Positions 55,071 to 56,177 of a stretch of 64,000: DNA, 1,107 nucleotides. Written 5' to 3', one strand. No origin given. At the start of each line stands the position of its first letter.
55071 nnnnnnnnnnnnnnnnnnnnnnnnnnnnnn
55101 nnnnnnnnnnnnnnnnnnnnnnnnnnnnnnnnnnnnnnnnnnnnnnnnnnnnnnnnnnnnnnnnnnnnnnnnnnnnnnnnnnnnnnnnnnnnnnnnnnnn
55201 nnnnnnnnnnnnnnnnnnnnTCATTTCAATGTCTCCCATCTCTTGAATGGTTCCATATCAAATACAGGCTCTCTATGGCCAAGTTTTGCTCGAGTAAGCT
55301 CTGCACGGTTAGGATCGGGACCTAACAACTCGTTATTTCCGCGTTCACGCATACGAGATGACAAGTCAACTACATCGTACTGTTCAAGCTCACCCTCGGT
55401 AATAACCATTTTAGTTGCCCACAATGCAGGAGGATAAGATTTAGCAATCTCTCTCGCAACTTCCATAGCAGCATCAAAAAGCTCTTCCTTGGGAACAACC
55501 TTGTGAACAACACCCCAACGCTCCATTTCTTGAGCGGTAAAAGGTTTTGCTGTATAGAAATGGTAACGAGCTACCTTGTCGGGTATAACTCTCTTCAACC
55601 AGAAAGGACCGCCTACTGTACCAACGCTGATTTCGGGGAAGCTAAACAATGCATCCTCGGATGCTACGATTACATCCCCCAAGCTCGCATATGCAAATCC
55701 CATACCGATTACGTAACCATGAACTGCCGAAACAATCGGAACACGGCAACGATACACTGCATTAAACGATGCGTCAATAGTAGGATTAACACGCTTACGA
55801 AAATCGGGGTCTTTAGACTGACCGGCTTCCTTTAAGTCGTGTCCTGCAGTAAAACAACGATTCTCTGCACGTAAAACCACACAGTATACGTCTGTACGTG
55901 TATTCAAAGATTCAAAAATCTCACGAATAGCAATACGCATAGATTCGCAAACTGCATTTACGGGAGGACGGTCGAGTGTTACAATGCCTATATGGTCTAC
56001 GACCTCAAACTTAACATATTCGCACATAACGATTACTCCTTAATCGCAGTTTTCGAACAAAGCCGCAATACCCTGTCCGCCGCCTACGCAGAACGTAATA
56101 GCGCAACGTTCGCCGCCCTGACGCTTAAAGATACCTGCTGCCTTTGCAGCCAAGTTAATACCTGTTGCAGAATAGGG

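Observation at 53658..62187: Nine-gene operon with 3 thiolases, 3 SDRs, 1 HADH and 2 crotonases but no acyl-CoA dehydrogenase, CoA activation or regulator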

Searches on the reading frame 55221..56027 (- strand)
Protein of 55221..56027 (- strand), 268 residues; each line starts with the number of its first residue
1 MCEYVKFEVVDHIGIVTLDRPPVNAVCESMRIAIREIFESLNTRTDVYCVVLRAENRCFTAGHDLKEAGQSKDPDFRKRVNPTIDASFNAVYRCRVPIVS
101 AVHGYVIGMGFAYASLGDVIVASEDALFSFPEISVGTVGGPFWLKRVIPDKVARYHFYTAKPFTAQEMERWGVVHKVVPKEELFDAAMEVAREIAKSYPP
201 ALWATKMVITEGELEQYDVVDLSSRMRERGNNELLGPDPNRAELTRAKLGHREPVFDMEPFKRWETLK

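Call 3: search_protein_families(library=pfam, proteins=[window:55221-56027:-])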
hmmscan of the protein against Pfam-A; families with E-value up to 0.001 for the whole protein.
window:55221-56027:- (268 aa): 2 families
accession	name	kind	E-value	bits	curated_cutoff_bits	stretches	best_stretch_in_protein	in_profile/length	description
PF00378.25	ECH_1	-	6.1e-42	144.1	27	1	12-206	5-202/251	Enoyl-CoA hydratase/isomerase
PF16113.10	ECH_2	-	3.8e-22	79.7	27.2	1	13-190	1-184/335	Enoyl-CoA hydratase/isomerase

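Call 4: search_protein_families(library=ncbifam, proteins=[window:55221-56027:-])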
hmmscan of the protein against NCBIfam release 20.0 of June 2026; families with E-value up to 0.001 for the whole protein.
window:55221-56027:- (268 aa): 72 families (the best 25 are shown)
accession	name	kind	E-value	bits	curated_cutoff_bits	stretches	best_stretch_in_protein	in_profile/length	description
NF005925.0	PRK07938.1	equivalog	4.3e-53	180.2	260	1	11-210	10-209/252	enoyl-CoA hydratase family protein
NF005073.0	PRK06495.1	subfamily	5.5e-48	163.5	296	1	3-257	4-255/257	enoyl-CoA hydratase/isomerase family protein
NF051848.1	EnCoAHydtEchA19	equivalog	9.9e-38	130.2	400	1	8-217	5-220/258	enoyl-CoA hydratase EchA19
NF006007.0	PRK08138.1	subfamily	4.6e-34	118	355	1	10-257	15-259/261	enoyl-CoA hydratase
NF006699.0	PRK09245.1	subfamily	3.1e-32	111.9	354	1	2-227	2-239/266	crotonase/enoyl-CoA hydratase family protein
NF006100.0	PRK08252.1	subfamily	6.3e-32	111.1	282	1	3-213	3-212/254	crotonase/enoyl-CoA hydratase family protein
NF005803.0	PRK07658.1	equivalog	9.3e-32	110.4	313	1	4-217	3-219/257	enoyl-CoA hydratase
NF042430.2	EnCoAhydt_DpgD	equivalog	1.8e-31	109.5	400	1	9-212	3-215/258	enoyl-CoA-hydratase DpgD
NF004840.0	PRK06190.1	equivalog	4.3e-31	108.5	253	1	4-216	5-220/260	enoyl-CoA hydratase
NF006140.0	PRK08290.1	subfamily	1.2e-30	106.8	280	2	94-210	121-238/292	enoyl-CoA hydratase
NF002936.2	PRK03580.1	equivalog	1.4e-30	106.5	500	1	10-210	10-212/261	crotonobetainyl-CoA hydratase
NF004794.0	PRK06142.1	equivalog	4.5e-30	105.2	308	1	5-212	8-230/273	crotonase/enoyl-CoA hydratase family protein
NF004517.0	PRK05862.1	equivalog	8.5e-30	104.1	396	1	4-207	5-209/257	enoyl-CoA hydratase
NF006013.0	PRK08150.1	subfamily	3.4e-28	98.7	232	1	4-209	7-213/259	crotonase/enoyl-CoA hydratase family protein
NF005802.0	PRK07657.1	equivalog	8.3e-28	97.6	363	1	3-212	3-217/260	enoyl-CoA hydratase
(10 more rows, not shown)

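Call 10: find_homologous_proteins(query=window:55221-56027:-, max_evalue=1e-20)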
Query window:55221-56027:- (268 aa): 3265 proteins with E <= 1e-20 among 4062 candidates; the best 120 are listed.
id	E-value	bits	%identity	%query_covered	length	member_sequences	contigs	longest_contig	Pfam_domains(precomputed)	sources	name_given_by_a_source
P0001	3.4e-172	589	95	100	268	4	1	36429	PF00378.26,PF16113.11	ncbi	-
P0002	6.6e-161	552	87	100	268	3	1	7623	PF00378.26,PF16113.11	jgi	-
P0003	1.7e-152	525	84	100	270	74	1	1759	PF00378.26,PF16113.11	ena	-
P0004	1.5e-150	518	82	100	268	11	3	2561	PF00378.26,PF16113.11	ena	-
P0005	2.9e-149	514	82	100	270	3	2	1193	PF00378.26,PF16113.11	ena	-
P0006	4.9e-149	513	81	100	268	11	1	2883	PF00378.26,PF16113.11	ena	-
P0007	6.8e-149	513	81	100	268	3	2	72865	PF00378.26,PF16113.11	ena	-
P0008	5.0e-148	510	79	100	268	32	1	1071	PF00378.26,PF16113.11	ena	-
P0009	6.1e-148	510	80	100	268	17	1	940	PF00378.26,PF16113.11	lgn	-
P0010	1.2e-147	509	81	100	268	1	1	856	PF00378.26,PF16113.11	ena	-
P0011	3.0e-147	507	81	100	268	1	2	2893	PF00378.26,PF16113.11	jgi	-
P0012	4.4e-147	507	81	100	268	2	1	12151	PF00378.26,PF16113.11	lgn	-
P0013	6.6e-142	490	77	100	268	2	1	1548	PF00378.26,PF16113.11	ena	-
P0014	2.1e-140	485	78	100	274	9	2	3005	PF00378.26,PF16113.11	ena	-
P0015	2.6e-140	485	75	100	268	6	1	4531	PF00378.26,PF16113.11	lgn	-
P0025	1.0e-131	456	72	100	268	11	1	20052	PF00378.26,PF16113.11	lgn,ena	-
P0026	2.0e-131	455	72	100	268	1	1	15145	PF00378.26,PF16113.11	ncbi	-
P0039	2.9e-109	383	64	96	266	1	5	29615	PF00378.26,PF16113.11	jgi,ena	-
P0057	1.8e-76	275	48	98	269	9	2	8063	PF00378.26,PF16113.11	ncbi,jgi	jgi:enoyl-CoA hydratase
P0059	4.1e-74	268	48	96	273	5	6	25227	PF00378.26,PF16113.11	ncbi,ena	-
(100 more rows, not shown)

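Call 11: find_encoding_contigs(protein=P0039, flank=10000, max_places=3)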
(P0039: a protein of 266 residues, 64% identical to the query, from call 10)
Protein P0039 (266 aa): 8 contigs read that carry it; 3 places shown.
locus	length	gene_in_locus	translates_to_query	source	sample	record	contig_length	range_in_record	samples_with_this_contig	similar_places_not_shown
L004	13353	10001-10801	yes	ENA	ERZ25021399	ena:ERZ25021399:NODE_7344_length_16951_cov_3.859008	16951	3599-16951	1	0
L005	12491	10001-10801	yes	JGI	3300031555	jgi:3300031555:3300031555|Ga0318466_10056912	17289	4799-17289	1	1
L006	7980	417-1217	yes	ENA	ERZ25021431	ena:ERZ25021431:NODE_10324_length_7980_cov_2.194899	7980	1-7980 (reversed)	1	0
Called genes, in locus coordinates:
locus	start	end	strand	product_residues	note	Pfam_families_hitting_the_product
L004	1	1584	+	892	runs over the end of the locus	PF00690:Cation_ATPase_N, PF00122:E1-E2_ATPase, PF00702:Hydrolase, PF13246:Cation_ATPase, PF00689:Cation_ATPase_C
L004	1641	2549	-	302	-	PF00070:Pyr_redox (faint), PF00890:FAD_binding_2, PF01266:DAO (weak), PF01494:FAD_binding_3 (faint), PF07992:Pyr_redox_2, PF12831:FAD_oxidored, PF13450:NAD_binding_8 (weak), PF13738:Pyr_redox_3, +1 more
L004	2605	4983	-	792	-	PF03477:ATP-cone, PF13597:NRDD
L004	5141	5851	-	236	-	PF13353:Fer4_12, PF04055:Radical_SAM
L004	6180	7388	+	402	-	PF00108:Thiolase_N, PF02803:Thiolase_C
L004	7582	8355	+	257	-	PF00378:ECH_1, PF16113:ECH_2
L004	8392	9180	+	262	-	PF00378:ECH_1, PF16113:ECH_2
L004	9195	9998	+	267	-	PF00378:ECH_1, PF16113:ECH_2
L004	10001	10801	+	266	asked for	PF00378:ECH_1, PF16113:ECH_2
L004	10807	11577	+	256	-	PF00378:ECH_1, PF16113:ECH_2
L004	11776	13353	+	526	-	?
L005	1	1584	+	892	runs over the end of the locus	PF00690:Cation_ATPase_N, PF00122:E1-E2_ATPase, PF00702:Hydrolase, PF13246:Cation_ATPase, PF00689:Cation_ATPase_C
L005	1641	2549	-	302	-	PF00070:Pyr_redox (faint), PF00890:FAD_binding_2, PF01266:DAO (weak), PF01494:FAD_binding_3 (faint), PF07992:Pyr_redox_2, PF12831:FAD_oxidored, PF13450:NAD_binding_8 (weak), PF13738:Pyr_redox_3, +2 more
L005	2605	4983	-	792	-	PF03477:ATP-cone, PF13597:NRDD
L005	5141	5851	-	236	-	PF13353:Fer4_12, PF04055:Radical_SAM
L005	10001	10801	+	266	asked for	PF00378:ECH_1, PF16113:ECH_2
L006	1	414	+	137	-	?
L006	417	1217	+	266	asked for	PF00378:ECH_1, PF16113:ECH_2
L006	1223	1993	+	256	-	PF00378:ECH_1, PF16113:ECH_2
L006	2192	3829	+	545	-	PF02652:Lactate_perm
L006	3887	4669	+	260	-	PF02535:Zip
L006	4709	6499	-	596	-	PF19583:ODP, PF00753:Lactamase_B (weak), PF12724:Flavodoxin_5 (weak), PF01613:Flavin_Reduct, PF21349:RUBY_RBDX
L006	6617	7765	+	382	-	PF07690:MFS_1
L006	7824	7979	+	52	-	?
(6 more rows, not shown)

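Call 12: find_encoding_contigs(protein=P0059, flank=10000, max_places=3)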
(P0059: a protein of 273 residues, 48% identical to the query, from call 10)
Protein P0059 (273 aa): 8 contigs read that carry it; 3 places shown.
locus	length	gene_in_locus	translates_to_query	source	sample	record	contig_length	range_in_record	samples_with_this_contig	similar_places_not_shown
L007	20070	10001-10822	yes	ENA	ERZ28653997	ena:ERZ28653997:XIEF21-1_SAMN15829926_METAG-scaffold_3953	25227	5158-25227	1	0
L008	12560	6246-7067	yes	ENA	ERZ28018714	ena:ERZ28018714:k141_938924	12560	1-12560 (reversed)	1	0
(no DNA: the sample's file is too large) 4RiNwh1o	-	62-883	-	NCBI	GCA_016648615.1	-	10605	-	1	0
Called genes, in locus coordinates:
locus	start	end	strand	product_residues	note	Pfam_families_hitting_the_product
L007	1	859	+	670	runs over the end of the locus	PF02737:3HCDH_N, PF00725:3HCDH (faint), PF02737:3HCDH_N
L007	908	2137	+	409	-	PF02515:CoA_transf_3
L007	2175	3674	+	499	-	PF02737:3HCDH_N, PF03446:NAD_binding_2 (weak), PF02737:3HCDH_N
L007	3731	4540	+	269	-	PF00378:ECH_1, PF16113:ECH_2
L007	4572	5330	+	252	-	PF00106:adh_short, PF08659:KR (weak), PF13561:adh_short_C2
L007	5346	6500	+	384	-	PF00108:Thiolase_N, PF02803:Thiolase_C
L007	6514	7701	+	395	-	PF00108:Thiolase_N, PF02803:Thiolase_C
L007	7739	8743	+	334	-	PF00753:Lactamase_B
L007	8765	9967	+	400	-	PF00108:Thiolase_N, PF02803:Thiolase_C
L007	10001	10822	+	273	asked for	PF00378:ECH_1, PF16113:ECH_2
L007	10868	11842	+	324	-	PF02737:3HCDH_N, PF03721:UDPG_MGDP_dh_N (weak)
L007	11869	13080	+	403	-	PF02515:CoA_transf_3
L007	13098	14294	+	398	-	PF01546:Peptidase_M20, PF07687:M20_dimer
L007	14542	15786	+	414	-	PF11288:DUF3089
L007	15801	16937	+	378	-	PF01368:DHH, PF02833:DHHA2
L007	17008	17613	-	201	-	PF02126:PTE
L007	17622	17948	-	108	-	PF02126:PTE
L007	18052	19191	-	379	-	PF03180:Lipoprotein_9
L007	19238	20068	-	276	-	?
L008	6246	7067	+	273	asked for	PF00378:ECH_1, PF16113:ECH_2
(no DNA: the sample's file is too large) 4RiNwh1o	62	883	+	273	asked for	PF00378:ECH_1, PF16113:ECH_2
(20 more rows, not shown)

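Call 13: find_encoding_contigs(protein=P0026, flank=10000, max_places=3)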
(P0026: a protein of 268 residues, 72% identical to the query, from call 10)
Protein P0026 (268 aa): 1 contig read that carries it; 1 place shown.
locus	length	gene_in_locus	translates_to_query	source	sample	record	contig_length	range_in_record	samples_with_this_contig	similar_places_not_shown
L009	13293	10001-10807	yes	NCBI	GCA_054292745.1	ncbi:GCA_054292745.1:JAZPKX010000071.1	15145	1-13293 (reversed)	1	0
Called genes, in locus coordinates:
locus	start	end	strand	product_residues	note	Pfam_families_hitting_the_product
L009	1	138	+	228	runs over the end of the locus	-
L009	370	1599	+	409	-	PF02515:CoA_transf_3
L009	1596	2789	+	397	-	PF02515:CoA_transf_3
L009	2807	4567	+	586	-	PF01210:NAD_Gly3P_dh_N (faint), PF01262:AlaDh_PNT_C (faint), PF02737:3HCDH_N, PF03446:NAD_binding_2 (weak), PF07992:Pyr_redox_2 (faint), PF00725:3HCDH, PF02737:3HCDH_N, PF00725:3HCDH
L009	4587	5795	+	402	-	PF00108:Thiolase_N, PF02803:Thiolase_C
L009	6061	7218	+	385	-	PF00108:Thiolase_N, PF02803:Thiolase_C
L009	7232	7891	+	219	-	PF00106:adh_short, PF08659:KR, PF13561:adh_short_C2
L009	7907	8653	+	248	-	PF00106:adh_short, PF08659:KR, PF13561:adh_short_C2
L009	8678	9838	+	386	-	PF00108:Thiolase_N, PF02803:Thiolase_C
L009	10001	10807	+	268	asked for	PF00378:ECH_1, PF16113:ECH_2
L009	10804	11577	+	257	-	PF00378:ECH_1, PF16113:ECH_2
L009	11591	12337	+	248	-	PF00106:adh_short, PF08659:KR, PF23441:SDR, PF13561:adh_short_C2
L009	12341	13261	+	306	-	PF00753:Lactamase_B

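Call 16: find_related_loci(query=A1, collection=genome_contigs, flank=10000)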
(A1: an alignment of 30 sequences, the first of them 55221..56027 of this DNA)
Query A1 (268 aa) in genome_contigs; peptide patterns used: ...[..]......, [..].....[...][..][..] (x = any residue, [..] = any of these).
92 stretches matched a pattern; 66 encode a relative of the query (tblastn E <= 1e-3); 66 distinct loci.
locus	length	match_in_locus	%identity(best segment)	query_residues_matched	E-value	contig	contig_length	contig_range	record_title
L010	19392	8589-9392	95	1-268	5e-176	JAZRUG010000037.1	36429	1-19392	MAG: Eubacteriales bacterium isolate T1900045337_YK20190026.MAGScoT_cleanbin_000013 SGB_6621_k141_1736960, whole genome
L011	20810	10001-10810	83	1-268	2e-154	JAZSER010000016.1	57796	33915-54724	MAG: Faecousia sp. isolate T1900044588_TS20190054.MAGScoT_cleanbin_000055 SGB_614_k141_1454724, whole genome shotgun seq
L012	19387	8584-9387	79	1-268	6e-152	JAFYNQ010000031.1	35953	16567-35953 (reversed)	MAG: Oscillospiraceae bacterium isolate RGIG7255 Water_buffalos_Cecum-4__c140540, whole genome shotgun sequence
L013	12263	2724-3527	79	1-268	1e-150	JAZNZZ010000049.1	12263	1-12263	MAG: Faecousia sp. isolate T1900044764_TS20190230.MAGScoT_cleanbin_000079 SGB_2397_k141_2045087, whole genome shotgun se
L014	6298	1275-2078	78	1-268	6e-146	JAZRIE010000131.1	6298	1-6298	MAG: Eubacteriales bacterium isolate T1900045476_YK20190170.MAGScoT_cleanbin_000079 SGB_7274_k141_219382, whole genome s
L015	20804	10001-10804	75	1-268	8e-145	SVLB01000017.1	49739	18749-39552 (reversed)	MAG: Oscillospiraceae bacterium isolate SIG476 NODE_3956_length_49739_cov_2.234621, whole genome shotgun sequence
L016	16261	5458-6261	73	1-268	3e-136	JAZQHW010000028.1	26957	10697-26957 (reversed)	MAG: Faecousia sp. isolate T1900044625_TS20190091.MAGScoT_cleanbin_000096 SGB_943_k141_1321312, whole genome shotgun seq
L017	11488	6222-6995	49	1-258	6e-82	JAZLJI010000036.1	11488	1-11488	MAG: Lachnospiraceae bacterium isolate T1900044966_TA20190028.MAGScoT_cleanbin_000030 SGB_3989_k141_362987, whole genome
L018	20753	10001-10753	38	3-256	8e-50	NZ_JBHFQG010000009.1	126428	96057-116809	Alteribacillus sp. JSM 102045 Contig9, whole genome shotgun sequence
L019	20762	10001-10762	36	3-260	8e-44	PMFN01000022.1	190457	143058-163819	MAG: Acidimicrobiaceae bacterium isolate bog_716 73.20120600_S3D.12_contig_455, whole genome shotgun sequence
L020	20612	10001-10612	39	3-206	1e-42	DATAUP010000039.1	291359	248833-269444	MAG TPA_asm: Solirubrobacteraceae bacterium isolate SMAG_U5575 k141_1545138, whole genome shotgun sequence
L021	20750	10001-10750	34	3-256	2e-42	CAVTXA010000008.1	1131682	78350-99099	MAG: uncultured Acidimicrobiaceae bacterium isolate MFD09671.bin.1.197 genome assembly, contig: contig_9861, whole genom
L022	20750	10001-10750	34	3-256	2e-40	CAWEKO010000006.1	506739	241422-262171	MAG: uncultured Acidimicrobiaceae bacterium isolate MFD05841.bin.1.147 genome assembly, contig: contig_38929, whole geno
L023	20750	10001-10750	34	3-256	3e-40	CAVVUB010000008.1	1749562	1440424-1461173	MAG: uncultured Acidimicrobiaceae bacterium isolate MFD04463.bin.2.63 genome assembly, contig: contig_6308, whole genome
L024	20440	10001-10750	34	3-256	6e-39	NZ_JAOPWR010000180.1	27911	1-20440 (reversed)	MAG: Pseudonocardia sp. isolate RYN_179 scaffold_1311614, whole genome shotgun sequence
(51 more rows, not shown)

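Call 21: search_solved_structures(query=window:55221-56027:-, max_evalue=1e-15)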
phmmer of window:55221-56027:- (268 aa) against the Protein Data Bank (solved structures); distinct sequences matched with E-value up to 1e-15: 51.
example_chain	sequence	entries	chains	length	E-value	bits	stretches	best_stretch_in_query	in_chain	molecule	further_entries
3pea_A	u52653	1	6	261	1.3e-24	90.4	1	2-205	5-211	Enoyl-CoA hydratase/isomerase family protein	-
5xzd_A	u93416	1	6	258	4.3e-24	88.8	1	4-210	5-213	Enoyl-CoA hydratase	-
3moy_A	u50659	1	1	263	7.2e-24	88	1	10-212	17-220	Probable enoyl-CoA hydratase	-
4jwv_A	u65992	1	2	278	5.2e-23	85.2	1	5-208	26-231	Short chain enoyl-CoA hydratase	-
2pbp_A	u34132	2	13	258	7.1e-23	84.7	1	12-256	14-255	Enoyl-CoA hydratase subunit I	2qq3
9qwv_A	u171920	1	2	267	1.1e-22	84.2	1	5-209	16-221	Enoyl-CoA hydratase, mitochondrial, putative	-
7oeq_A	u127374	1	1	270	1.6e-22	83.6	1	10-249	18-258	Mevalonyl-coenzyme A hydratase sidH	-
3r0o_A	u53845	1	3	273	8.9e-22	81.1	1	11-209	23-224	Carnitinyl-CoA dehydratase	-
4fzw_A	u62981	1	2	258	1.7e-21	80.2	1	13-254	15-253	2,3-dehydroadipyl-CoA hydratase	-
1ey3_A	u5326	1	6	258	9.3e-21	77.8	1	12-198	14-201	ENOYL-COA HYDRATASE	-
1mj3_A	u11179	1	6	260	9.5e-21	77.8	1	12-198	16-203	ENOYL-COA HYDRATASE, MITOCHONDRIAL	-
1dub_A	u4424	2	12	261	9.6e-21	77.8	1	12-198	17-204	2-ENOYL-COA HYDRATASE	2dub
9rgq_A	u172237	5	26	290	1.3e-20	77.3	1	12-198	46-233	Enoyl-CoA hydratase, mitochondrial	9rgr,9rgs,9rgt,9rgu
2vx2_A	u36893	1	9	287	2.2e-20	76.6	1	42-202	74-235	ENOYL-COA HYDRATASE DOMAIN-CONTAINING PROTEIN 3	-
8zru_A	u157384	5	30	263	8.7e-20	74.6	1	12-198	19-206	Enoyl-CoA hydratase, mitochondrial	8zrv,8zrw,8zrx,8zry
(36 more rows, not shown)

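Call 23: search_protein_families(library=pfam, proteins=[L010:1129-2178:+, L010:12035-13510:-, L010:13772-15289:+, L011:3757-4554:+, L011:6191-7234:-, L011:15404-16840:-, L011:16837-17511:-, L012:1703-2314:+, L012:921-1739:+, L012:11650-12618:-], max_evalue=0.00001)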
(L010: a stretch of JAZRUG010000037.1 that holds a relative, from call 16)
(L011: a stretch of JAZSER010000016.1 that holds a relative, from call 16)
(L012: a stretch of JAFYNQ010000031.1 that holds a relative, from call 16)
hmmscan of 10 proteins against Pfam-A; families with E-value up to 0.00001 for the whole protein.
L010:1129-2178:+ (349 aa): 0 families

L010:12035-13510:- (491 aa): 1 family
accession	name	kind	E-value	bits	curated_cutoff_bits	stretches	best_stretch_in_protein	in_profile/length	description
PF01554.23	MatE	-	3e-42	144.5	24.9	2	60-221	1-161/161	MatE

L010:13772-15289:+ (505 aa): 1 family
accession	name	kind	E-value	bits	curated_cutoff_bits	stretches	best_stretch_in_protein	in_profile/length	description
PF00171.27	Aldedh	-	1.2e-135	453.1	23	1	14-481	1-461/461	Aldehyde dehydrogenase family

L011:3757-4554:+ (265 aa): 4 families
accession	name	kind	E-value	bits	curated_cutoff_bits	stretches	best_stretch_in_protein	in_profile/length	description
PF12833.13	HTH_18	-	1.8e-21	76.6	33.6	1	175-253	1-79/80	Helix-turn-helix domain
PF02311.25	AraC_binding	-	1.1e-12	48.3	21.1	1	16-150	10-121/135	AraC-like ligand binding domain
PF00165.29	HTH_AraC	-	1e-08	35.5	26.6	0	220-253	10-42/42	Bacterial regulatory helix-turn-helix proteins, AraC family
PF07883.17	Cupin_2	-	9e-06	25.8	27.2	0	22-68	11-57/70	Cupin domain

L011:6191-7234:- (347 aa): 0 families

L011:15404-16840:- (478 aa): 3 families
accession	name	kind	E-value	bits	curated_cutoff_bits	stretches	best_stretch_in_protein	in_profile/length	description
PF01546.33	Peptidase_M20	-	5.5e-26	92.2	24.6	1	114-476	2-205/206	Peptidase family M20/M25/M40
PF07687.19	M20_dimer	-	3.8e-09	36.9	21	1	231-378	1-104/107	Peptidase dimerisation domain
PF04389.22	Peptidase_M28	-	4e-07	30.4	21.3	1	101-200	4-84/193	Peptidase family M28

L011:16837-17511:- (224 aa): 0 families

L012:1703-2314:+ (203 aa): 1 family
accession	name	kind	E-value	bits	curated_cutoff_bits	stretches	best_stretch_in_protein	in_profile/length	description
PF03352.18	Adenine_glyco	-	1.2e-64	217.9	25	1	23-193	1-176/177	Methyladenine glycosylase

L012:921-1739:+ (272 aa): 0 families

L012:11650-12618:- (322 aa): 0 families

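Call 24: search_protein_families(library=pfam, proteins=[L015:13454-14722:-, L015:14814-15596:-, L016:9640-11073:-, L016:12696-13928:+, L017:3015-3689:+, L017:7931-9649:-, L017:9687-10823:-, L013:5696-6712:-, L017:2416-2934:-], max_evalue=0.00001)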
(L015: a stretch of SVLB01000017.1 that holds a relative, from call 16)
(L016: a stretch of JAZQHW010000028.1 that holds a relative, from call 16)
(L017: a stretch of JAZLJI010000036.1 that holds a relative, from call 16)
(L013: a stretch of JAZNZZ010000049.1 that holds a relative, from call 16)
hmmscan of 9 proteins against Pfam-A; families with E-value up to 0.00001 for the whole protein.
L015:13454-14722:- (422 aa): 2 families
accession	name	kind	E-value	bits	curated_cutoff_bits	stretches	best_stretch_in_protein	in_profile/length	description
PF07690.21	MFS_1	-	7.3e-36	124.2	33.4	2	43-333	18-317/347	Major Facilitator Superfamily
PF12832.13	MFS_1_like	-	3.6e-11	43.2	25.2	1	12-160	203-353/373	MFS_1 like family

L015:14814-15596:- (260 aa): 2 families
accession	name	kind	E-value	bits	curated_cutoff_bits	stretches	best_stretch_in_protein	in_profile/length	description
PF02195.25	ParB_N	-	3.3e-30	104.4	26.3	1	17-106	5-95/95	ParB N-terminal domain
PF17762.8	HTH_ParB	-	1.5e-29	102.6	22.6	1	109-207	2-100/102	ParB HTH domain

L016:9640-11073:- (477 aa): 3 families
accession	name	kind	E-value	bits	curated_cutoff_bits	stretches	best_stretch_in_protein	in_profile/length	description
PF01546.33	Peptidase_M20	-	8.7e-26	91.5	24.6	1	113-475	2-205/206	Peptidase family M20/M25/M40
PF07687.19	M20_dimer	-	1.4e-10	41.5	21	1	230-377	1-104/107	Peptidase dimerisation domain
PF04389.22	Peptidase_M28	-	4.9e-06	26.8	21.3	1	101-193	5-77/193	Peptidase family M28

L016:12696-13928:+ (410 aa): 4 families
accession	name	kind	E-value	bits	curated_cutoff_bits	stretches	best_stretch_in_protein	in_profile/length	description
PF00196.25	GerE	-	6.8e-12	45.3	23.5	1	356-409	3-56/57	Bacterial regulatory proteins, luxR family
PF08281.18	Sigma70_r4_2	-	1.1e-07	31.8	25.7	1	354-394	9-50/54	Sigma-70, region 4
PF12728.13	HTH_17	-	2.8e-06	27.9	27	0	3-44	1-41/51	Helix-turn-helix domain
PF04545.22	Sigma70_r4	-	5e-06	26.4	24.1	0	355-397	4-47/50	Sigma-70, region 4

L017:3015-3689:+ (224 aa): 0 families

L017:7931-9649:- (572 aa): 0 families

L017:9687-10823:- (378 aa): 0 families

L013:5696-6712:- (338 aa): 0 families

L017:2416-2934:- (172 aa): 0 families
